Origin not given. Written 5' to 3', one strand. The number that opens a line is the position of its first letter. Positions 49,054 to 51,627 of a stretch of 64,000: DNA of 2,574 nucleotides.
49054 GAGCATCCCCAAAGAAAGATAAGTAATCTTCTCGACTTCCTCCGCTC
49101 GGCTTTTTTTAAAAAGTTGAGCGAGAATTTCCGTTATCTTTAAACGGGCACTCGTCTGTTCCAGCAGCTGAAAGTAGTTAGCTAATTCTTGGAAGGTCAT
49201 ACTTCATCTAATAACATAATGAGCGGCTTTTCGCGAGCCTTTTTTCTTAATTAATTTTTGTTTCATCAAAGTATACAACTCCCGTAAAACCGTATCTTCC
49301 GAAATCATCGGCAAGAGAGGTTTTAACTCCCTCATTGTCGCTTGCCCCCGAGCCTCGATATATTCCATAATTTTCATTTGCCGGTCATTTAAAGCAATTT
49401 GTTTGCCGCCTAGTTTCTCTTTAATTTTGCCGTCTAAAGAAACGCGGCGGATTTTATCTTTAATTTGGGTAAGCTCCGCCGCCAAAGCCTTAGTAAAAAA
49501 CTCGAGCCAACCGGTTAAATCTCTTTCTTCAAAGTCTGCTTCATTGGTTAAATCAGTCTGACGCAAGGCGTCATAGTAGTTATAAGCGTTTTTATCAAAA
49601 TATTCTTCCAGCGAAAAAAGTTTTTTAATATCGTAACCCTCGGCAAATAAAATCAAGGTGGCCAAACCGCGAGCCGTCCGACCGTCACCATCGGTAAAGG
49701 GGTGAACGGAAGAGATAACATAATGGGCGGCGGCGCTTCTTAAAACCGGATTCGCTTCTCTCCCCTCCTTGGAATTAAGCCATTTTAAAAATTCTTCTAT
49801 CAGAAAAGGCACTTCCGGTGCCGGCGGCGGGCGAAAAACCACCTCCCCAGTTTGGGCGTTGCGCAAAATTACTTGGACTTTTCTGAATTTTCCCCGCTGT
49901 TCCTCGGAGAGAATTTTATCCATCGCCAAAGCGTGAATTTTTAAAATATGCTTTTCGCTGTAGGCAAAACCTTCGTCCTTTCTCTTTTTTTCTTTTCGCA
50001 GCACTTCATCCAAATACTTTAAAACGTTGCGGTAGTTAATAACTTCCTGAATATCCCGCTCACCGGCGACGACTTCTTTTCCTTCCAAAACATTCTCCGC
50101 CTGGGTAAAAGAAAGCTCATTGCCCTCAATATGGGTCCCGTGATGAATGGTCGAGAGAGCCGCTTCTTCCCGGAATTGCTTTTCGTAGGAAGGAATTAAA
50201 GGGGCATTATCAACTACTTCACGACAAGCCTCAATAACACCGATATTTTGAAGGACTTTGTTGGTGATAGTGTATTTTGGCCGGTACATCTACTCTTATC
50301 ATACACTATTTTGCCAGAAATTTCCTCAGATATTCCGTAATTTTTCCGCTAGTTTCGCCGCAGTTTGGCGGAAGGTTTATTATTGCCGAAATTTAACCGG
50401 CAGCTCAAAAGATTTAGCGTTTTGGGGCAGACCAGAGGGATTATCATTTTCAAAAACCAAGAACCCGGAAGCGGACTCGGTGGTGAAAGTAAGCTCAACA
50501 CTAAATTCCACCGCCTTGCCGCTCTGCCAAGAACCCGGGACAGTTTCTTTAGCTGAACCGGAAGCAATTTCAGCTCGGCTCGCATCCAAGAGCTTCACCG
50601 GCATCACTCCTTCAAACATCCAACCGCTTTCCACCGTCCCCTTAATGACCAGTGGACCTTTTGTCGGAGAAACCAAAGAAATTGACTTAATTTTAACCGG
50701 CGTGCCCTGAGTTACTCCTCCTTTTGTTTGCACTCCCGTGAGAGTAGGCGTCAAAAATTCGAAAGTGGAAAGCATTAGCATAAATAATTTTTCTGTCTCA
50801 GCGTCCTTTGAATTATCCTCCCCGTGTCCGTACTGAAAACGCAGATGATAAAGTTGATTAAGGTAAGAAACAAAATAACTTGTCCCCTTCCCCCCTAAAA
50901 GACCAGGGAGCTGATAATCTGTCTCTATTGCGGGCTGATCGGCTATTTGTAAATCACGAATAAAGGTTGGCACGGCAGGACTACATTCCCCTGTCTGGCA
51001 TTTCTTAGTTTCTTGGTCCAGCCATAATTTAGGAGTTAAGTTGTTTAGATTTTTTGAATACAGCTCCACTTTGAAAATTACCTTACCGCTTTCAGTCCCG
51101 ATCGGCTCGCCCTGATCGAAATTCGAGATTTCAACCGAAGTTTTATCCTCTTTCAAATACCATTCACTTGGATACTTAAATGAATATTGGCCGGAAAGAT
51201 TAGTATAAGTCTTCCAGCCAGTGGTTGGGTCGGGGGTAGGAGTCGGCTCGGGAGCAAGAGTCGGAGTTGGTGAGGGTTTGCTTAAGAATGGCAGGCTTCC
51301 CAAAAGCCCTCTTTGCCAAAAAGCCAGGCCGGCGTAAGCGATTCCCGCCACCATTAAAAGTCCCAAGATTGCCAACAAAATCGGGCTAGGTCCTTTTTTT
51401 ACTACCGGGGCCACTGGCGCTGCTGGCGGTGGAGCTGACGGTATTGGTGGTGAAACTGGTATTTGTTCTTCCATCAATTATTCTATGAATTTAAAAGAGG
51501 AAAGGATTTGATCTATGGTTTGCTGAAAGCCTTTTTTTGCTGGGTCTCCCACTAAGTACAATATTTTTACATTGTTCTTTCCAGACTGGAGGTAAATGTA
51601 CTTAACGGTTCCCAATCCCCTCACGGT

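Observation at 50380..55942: Array of five tandem paralogous surface-protein genes with a conserved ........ module and evidence of recent gene conversion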

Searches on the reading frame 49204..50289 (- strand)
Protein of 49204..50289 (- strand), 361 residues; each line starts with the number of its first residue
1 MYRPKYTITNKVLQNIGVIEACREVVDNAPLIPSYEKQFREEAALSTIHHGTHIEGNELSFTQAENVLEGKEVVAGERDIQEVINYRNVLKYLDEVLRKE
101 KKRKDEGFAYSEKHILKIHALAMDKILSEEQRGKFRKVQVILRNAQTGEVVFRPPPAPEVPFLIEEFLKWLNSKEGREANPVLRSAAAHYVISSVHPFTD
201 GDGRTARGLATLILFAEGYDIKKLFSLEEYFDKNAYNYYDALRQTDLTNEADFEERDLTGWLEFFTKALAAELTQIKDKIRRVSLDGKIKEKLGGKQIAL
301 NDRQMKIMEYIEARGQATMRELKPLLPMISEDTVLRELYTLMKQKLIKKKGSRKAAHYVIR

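Call 56: find_related_loci(query=A3, collection=metagenome_contigs, flank=10000)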
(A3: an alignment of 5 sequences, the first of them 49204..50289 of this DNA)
Query A3 (361 aa) in metagenome_contigs; peptide patterns used: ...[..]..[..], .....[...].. (x = any residue, [..] = any of these).
599 stretches matched a pattern (row limit reached: there are more); 61 encode a relative of the query (tblastn E <= 1e-3); 61 distinct loci.
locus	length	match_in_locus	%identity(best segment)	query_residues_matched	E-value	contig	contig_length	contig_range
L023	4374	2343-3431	80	1-361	0e+0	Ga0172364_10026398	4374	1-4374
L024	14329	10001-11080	78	1-361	0e+0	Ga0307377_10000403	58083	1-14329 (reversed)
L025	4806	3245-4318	79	1-358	0e+0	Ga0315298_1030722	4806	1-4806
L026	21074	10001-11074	82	1-361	0e+0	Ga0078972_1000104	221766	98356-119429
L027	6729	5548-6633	80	1-361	0e+0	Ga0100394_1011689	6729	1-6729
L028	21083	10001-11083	80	1-361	0e+0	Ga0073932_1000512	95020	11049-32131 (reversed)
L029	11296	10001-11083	79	1-361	0e+0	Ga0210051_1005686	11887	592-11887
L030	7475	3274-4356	79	1-361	0e+0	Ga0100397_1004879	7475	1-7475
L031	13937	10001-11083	79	1-361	0e+0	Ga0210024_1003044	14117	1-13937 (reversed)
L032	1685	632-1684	82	1-354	0e+0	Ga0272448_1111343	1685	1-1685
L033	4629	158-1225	80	1-361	0e+0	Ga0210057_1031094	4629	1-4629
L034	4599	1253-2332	76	1-361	0e+0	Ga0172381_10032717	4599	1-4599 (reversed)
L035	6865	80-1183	78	1-361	0e+0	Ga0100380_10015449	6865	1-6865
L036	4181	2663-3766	78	1-361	0e+0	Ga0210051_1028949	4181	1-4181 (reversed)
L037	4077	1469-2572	78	1-361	0e+0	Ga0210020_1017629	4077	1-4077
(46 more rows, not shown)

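Call 69: search_protein_families(library=padloc, proteins=[window:49204-50289:-], max_evalue=0.1)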
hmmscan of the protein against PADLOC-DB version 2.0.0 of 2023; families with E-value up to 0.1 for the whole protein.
window:49204-50289:- (361 aa): 11 families
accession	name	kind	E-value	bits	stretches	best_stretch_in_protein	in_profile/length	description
PDLC03963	SoFic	-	6.2e-46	155.4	1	43-358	56-349/361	-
PDLC04840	PDC-S04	-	3.6e-19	67.4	1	35-209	3-169/227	-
PDLC04836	PDC-S04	-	2.6e-12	44.5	1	49-246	31-213/244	-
PDLC04839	PDC-S04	-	1.6e-10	39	1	63-246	17-187/205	-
PDLC04837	PDC-S04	-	1.6e-10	38.7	1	46-210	28-179/234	-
PDLC04966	PDC-S24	-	4.7e-10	36.9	1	113-219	235-341/497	-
PDLC04838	PDC-S04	-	2.3e-05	22.3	1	169-222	113-170/209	-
PDLC01268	CasR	-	0.00025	19.1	1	292-354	120-174/179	"CAS-I,CAS-II,CAS-III,CAS-IV,CAS-V,CAS-VI; associated_signaling"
PDLC01434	CasR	-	0.00051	17.9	1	297-354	123-177/191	"CAS-I,CAS-II,CAS-III,CAS-IV,CAS-V,CAS-VI; associated_signaling"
PDLC01848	CARF3--CARF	-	0.008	13.9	1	297-351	132-183/197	-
PDLC00865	E2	-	0.044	11.2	0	85-145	154-214/219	E2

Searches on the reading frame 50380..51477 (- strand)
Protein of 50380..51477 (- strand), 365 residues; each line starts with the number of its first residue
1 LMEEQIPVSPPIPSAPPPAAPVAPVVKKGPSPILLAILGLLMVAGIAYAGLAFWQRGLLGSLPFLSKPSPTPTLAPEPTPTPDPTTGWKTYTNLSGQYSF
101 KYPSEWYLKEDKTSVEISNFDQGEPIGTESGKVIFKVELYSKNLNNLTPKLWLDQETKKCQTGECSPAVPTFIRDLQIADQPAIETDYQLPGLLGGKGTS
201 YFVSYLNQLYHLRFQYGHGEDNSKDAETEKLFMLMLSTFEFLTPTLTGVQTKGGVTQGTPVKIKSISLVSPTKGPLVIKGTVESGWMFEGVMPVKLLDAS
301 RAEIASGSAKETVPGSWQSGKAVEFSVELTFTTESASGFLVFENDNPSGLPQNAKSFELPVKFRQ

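Call 5: search_protein_families(library=pfam, proteins=[window:50380-51477:-], max_evalue=1)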
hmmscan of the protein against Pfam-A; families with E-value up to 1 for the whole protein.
window:50380-51477:- (365 aa): 3 families
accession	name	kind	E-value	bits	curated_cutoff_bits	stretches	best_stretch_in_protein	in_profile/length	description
PF10648.15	Gmad2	-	0.0098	16.6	25.7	1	274-346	15-81/86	Immunoglobulin-like domain of bacterial spore germination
PF18933.6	PsbP_2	-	0.045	14.2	27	1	84-146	40-99/184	PsbP-like protein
PF01789.22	PsbP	-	0.2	12.1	23.5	1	87-108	2-23/155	PsbP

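Call 68: search_protein_families(library=ncbifam, proteins=[window:50380-51474:-], max_evalue=0.1)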
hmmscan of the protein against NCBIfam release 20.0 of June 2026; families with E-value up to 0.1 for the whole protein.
window:50380-51474:- (364 aa): 1 family
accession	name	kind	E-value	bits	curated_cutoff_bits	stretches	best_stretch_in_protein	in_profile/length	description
NF040946.1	PSII_PsbP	equivalog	0.071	12.7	60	0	83-115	23-55/180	photosystem II reaction center PsbP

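Call 69: search_protein_families(library=padloc, proteins=[window:50380-51474:-], max_evalue=0.1)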
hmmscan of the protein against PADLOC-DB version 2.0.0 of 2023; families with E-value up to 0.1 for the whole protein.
window:50380-51474:- (364 aa): 0 families

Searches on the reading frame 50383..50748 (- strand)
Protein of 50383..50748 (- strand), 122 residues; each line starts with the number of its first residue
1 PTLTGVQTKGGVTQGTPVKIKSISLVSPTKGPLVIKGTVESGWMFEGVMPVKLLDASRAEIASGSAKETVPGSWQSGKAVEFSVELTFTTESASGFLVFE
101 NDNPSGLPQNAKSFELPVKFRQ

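Call 53: find_homologous_proteins(query=window:50383-50748:-)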
Query window:50383-50748:- (122 aa): 45 proteins with E <= 0.001 among 53 candidates.
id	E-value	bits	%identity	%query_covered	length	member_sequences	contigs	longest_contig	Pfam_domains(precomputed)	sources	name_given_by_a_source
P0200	4.7e-56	206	100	80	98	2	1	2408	-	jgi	-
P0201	4.4e-38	148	62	98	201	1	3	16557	-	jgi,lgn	jgi:hypothetical protein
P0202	3.6e-37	145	60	99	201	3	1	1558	-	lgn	-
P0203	1.0e-31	127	65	84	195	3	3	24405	PF10648.16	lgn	-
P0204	1.6e-31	127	64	74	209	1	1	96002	PF10648.16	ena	-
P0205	2.0e-29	120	61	78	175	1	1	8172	PF10648.16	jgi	jgi:hypothetical protein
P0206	2.1e-29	120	60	74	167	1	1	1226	PF10648.16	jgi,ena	-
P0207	1.1e-28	118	57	83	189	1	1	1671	PF10648.16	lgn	-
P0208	1.3e-28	117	60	73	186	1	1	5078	PF10648.16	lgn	-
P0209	4.8e-28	116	61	73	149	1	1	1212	PF10648.16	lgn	-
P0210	1.3e-27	114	64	73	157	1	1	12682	PF10648.16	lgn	-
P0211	1.8e-27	114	60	73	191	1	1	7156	PF10648.16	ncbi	-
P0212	8.9e-27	111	48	98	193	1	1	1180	PF10648.16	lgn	-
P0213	9.3e-27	111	60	73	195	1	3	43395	PF10648.16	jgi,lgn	jgi:hypothetical protein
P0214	1.8e-26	110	54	80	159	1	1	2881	PF10648.16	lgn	-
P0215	2.2e-26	110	48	98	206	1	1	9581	PF10648.16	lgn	-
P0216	3.7e-26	109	54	75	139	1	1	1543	PF10648.16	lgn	-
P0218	1.4e-25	108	61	73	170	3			PF10648.16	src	-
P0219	1.5e-25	107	59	74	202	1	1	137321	PF10648.16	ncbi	-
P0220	1.7e-25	107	60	80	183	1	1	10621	PF10648.16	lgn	-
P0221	1.9e-25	107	62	73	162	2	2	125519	PF10648.16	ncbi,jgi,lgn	-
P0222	2.0e-25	107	55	83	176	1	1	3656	PF10648.16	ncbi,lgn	-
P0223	6.4e-25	105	58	73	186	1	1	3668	PF10648.16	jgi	jgi:hypothetical protein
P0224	9.3e-25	105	55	78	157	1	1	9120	PF10648.16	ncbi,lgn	-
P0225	1.1e-24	105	55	78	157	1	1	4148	PF10648.16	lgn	-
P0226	3.5e-24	103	62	77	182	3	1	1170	PF10648.16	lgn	-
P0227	9.7e-24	102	53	70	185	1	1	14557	PF10648.16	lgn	-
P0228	3.1e-23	100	52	75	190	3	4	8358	PF10648.16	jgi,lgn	-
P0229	6.6e-23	99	53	73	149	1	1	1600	PF10648.16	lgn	-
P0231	2.8e-22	97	55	73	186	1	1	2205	PF10648.16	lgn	-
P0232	8.1e-22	95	44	90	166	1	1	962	PF10648.16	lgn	-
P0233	2.4e-17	81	46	87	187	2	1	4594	PF10648.16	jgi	jgi:hypothetical protein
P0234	1.7e-16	78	45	98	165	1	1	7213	PF10648.16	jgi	jgi:hypothetical protein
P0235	1.8e-16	78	51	73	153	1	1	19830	PF10648.16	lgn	-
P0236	9.3e-16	76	42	84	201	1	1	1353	PF10648.16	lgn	-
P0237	4.7e-15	74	46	73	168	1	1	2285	PF10648.16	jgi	jgi:hypothetical protein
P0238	1.7e-14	72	45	74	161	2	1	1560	PF10648.16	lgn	-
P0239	2.1e-14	72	49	71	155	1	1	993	PF10648.16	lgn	-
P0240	6.1e-14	70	47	73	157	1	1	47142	PF10648.16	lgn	-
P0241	2.7e-13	68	42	86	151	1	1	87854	PF10648.16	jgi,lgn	-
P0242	1.8e-12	65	34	98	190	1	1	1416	PF10648.16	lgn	-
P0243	5.5e-12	64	45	73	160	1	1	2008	PF10648.16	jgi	-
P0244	2.6e-11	62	46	73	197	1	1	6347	PF10648.16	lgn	-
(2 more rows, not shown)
